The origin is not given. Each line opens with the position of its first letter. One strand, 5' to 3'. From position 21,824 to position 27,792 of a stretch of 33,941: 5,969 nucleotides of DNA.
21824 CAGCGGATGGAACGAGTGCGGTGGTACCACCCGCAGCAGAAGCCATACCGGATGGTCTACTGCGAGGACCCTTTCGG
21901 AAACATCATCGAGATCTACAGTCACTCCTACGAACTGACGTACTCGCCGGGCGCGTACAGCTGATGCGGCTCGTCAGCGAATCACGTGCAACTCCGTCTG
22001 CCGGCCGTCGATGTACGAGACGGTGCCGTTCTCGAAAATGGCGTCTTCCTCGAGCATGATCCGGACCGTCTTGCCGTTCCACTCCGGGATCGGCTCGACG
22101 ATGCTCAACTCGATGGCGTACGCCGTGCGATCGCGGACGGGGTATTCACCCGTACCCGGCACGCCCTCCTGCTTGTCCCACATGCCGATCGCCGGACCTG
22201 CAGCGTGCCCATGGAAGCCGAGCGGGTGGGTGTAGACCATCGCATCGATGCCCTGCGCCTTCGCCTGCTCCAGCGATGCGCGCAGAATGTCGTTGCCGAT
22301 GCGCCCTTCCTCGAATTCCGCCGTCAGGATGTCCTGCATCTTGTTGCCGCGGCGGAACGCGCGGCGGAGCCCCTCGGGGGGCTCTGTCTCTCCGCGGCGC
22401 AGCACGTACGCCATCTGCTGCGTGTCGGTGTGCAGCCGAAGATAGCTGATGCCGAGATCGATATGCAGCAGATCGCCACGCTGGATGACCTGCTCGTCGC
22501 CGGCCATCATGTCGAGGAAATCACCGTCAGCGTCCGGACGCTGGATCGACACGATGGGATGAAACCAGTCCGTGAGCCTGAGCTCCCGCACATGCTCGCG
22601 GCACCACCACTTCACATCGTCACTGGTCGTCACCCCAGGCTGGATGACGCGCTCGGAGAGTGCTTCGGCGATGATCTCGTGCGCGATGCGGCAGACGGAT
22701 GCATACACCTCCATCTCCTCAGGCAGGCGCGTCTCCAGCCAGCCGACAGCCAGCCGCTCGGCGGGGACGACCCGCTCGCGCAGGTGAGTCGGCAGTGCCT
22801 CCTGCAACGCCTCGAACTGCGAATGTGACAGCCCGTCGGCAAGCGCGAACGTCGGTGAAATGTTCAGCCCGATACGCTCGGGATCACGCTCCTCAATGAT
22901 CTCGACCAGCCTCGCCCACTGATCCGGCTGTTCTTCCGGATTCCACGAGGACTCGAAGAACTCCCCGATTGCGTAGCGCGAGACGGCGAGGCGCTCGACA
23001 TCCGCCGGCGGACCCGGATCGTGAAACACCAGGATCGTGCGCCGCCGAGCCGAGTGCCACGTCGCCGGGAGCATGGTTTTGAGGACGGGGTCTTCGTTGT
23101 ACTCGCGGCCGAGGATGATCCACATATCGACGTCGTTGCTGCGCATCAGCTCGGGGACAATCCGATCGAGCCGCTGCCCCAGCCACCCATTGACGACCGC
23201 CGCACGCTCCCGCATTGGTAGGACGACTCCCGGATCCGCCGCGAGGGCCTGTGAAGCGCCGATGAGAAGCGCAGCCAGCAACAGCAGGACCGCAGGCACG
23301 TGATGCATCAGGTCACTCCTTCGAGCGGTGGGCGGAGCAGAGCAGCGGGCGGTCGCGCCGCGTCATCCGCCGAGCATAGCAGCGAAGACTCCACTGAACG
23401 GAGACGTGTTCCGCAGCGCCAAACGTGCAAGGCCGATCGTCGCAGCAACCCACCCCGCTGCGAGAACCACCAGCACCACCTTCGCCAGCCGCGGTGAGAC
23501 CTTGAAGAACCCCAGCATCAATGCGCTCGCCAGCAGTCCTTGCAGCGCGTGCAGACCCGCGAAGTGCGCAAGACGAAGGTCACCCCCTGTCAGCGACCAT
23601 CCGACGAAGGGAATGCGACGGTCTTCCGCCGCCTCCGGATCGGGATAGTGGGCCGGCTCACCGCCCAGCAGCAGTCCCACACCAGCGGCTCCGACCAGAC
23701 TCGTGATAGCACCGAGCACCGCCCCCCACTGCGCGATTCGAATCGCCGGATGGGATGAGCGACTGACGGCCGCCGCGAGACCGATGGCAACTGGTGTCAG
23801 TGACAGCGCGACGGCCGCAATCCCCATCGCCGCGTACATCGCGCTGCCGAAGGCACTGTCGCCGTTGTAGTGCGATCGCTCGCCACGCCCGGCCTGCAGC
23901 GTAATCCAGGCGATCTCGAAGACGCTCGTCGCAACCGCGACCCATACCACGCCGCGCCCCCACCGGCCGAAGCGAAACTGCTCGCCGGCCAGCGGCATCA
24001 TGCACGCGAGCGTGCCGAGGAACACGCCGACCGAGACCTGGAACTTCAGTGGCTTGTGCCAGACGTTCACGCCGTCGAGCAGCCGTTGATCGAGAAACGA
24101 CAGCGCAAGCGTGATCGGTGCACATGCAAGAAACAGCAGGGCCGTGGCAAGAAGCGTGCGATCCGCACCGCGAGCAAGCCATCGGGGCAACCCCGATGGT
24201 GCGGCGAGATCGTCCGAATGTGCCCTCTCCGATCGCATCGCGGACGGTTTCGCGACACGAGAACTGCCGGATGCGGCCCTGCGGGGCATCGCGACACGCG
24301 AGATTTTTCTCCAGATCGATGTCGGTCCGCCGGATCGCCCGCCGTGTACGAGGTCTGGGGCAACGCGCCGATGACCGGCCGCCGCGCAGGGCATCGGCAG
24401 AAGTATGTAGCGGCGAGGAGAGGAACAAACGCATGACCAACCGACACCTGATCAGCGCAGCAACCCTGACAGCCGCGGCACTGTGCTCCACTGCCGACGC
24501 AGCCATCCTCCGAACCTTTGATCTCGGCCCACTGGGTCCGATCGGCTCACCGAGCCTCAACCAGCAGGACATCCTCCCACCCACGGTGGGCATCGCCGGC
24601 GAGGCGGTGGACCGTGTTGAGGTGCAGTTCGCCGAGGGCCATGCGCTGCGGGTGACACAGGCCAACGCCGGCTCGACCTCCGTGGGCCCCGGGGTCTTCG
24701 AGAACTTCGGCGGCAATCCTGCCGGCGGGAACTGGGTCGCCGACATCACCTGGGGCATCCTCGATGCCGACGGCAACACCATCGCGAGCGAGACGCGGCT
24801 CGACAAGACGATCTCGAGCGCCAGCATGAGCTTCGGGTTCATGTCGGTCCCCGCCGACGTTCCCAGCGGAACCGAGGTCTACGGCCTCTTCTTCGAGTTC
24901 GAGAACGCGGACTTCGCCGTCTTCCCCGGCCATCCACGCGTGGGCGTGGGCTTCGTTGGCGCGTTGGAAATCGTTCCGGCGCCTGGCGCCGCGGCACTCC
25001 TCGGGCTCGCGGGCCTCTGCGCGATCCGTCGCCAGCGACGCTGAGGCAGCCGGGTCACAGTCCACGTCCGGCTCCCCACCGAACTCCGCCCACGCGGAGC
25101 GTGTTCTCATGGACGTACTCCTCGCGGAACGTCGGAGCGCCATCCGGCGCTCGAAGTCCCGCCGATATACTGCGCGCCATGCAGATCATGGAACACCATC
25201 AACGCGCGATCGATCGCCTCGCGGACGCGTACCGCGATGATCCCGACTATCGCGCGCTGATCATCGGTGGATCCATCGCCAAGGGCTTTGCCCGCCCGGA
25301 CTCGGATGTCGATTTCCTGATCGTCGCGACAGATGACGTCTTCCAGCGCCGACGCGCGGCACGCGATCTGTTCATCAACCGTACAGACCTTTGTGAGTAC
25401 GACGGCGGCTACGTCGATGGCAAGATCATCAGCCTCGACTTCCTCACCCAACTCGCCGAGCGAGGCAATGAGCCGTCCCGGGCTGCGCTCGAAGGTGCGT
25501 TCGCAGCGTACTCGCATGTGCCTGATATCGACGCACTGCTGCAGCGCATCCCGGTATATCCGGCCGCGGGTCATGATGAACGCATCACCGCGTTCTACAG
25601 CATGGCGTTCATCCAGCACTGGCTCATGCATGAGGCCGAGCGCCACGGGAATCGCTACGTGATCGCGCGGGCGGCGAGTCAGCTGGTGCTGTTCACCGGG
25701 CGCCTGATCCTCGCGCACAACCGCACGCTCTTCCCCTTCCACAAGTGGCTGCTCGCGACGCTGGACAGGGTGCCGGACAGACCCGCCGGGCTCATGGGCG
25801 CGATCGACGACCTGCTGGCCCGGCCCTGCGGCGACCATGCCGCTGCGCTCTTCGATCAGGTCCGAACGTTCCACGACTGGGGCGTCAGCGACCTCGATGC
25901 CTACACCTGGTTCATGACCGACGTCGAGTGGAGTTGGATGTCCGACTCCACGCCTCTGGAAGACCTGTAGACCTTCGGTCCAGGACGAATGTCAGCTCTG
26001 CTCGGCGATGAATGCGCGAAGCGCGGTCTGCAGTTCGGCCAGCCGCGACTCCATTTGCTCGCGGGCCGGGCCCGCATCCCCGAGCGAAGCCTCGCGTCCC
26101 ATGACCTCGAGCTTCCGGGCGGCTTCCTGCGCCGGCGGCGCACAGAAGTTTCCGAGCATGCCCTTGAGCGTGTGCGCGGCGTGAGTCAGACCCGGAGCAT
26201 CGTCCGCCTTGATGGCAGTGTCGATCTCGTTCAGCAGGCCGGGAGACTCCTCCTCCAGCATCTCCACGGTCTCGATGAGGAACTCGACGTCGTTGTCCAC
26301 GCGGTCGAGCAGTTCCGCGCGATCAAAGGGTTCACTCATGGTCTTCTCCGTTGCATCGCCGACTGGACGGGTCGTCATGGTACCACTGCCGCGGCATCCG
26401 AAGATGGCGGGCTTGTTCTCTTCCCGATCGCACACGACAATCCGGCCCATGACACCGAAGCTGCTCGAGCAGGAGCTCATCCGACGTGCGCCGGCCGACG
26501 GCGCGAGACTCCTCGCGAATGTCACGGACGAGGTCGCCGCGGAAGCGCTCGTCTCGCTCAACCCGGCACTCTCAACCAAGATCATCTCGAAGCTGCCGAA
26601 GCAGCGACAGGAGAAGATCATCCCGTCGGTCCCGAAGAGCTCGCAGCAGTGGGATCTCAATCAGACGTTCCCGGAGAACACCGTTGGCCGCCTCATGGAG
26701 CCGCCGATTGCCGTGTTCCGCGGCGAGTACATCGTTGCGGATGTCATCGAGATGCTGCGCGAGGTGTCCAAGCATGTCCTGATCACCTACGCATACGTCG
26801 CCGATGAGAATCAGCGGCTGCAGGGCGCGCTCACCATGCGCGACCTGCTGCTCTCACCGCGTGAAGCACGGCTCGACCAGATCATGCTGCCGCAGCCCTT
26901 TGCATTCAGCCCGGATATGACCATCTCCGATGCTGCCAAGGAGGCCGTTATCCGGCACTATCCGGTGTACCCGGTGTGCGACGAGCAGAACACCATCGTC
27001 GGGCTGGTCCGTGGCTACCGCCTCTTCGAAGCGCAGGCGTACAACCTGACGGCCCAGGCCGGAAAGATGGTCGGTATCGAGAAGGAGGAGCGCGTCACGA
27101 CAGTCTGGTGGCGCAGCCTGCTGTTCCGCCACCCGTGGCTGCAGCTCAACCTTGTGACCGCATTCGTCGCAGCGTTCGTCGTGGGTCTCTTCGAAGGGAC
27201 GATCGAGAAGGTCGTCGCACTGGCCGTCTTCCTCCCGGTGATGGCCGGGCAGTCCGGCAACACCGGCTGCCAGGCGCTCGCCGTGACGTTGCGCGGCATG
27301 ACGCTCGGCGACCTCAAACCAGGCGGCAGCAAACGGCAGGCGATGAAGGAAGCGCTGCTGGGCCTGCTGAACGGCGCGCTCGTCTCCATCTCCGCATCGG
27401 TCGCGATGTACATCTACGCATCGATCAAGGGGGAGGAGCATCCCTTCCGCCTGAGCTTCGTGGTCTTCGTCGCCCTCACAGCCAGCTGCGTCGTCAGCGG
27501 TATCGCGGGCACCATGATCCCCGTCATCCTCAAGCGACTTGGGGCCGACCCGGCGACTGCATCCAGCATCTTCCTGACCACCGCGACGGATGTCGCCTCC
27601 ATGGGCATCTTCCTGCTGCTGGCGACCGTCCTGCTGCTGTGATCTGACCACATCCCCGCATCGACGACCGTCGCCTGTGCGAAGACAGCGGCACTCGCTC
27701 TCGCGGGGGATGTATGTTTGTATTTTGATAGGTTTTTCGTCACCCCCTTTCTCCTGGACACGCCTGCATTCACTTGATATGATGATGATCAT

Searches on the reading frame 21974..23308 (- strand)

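Call 33: search_protein_families(library=pfam, proteins=[window:21974-23308:-], max_evalue=0.001)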
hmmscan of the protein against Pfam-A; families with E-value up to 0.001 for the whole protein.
window:21974-23308:- (444 aa): 1 family
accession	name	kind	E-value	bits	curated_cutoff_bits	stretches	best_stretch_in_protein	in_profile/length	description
PF00557.29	Peptidase_M24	-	1.1e-12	48.6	23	1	205-417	6-200/208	Metallopeptidase family M24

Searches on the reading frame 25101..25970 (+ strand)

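Call 33: search_protein_families(library=pfam, proteins=[window:25101-25970:+], max_evalue=0.001)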
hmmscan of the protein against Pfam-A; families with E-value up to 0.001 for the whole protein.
window:25101-25970:+ (289 aa): 2 families
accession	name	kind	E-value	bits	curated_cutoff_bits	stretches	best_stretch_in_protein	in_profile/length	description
PF01909.29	NTP_transf_2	-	2.7e-06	28.1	21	1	51-86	15-52/93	Nucleotidyltransferase domain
PF18765.7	Polbeta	-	0.00046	20.7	26.9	1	44-79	7-42/93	Polymerase beta, Nucleotidyltransferase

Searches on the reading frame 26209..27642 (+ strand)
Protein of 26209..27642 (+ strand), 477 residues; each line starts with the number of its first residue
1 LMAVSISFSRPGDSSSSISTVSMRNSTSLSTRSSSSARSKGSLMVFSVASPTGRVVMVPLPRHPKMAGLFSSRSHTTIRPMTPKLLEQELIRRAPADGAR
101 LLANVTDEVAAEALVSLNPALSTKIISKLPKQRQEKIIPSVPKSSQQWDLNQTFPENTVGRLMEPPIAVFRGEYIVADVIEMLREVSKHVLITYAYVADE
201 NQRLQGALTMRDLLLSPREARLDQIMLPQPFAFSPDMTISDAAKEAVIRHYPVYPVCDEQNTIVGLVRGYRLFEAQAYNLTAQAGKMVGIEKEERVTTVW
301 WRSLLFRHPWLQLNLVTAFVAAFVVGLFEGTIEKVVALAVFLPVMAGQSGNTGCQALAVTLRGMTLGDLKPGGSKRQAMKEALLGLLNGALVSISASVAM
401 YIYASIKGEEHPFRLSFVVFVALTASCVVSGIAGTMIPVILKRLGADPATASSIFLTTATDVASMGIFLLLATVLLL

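Call 33: search_protein_families(library=pfam, proteins=[window:26209-27642:+], max_evalue=0.001)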
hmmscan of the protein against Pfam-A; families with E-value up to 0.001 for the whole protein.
window:26209-27642:+ (477 aa): 2 families
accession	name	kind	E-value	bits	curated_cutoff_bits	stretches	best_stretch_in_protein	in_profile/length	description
PF01769.21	MgtE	-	9.4e-29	100.7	27.6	1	342-470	1-124/125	Divalent cation transporter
PF00571.33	CBS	-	2.5e-12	47.4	24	2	224-274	3-53/57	CBS domain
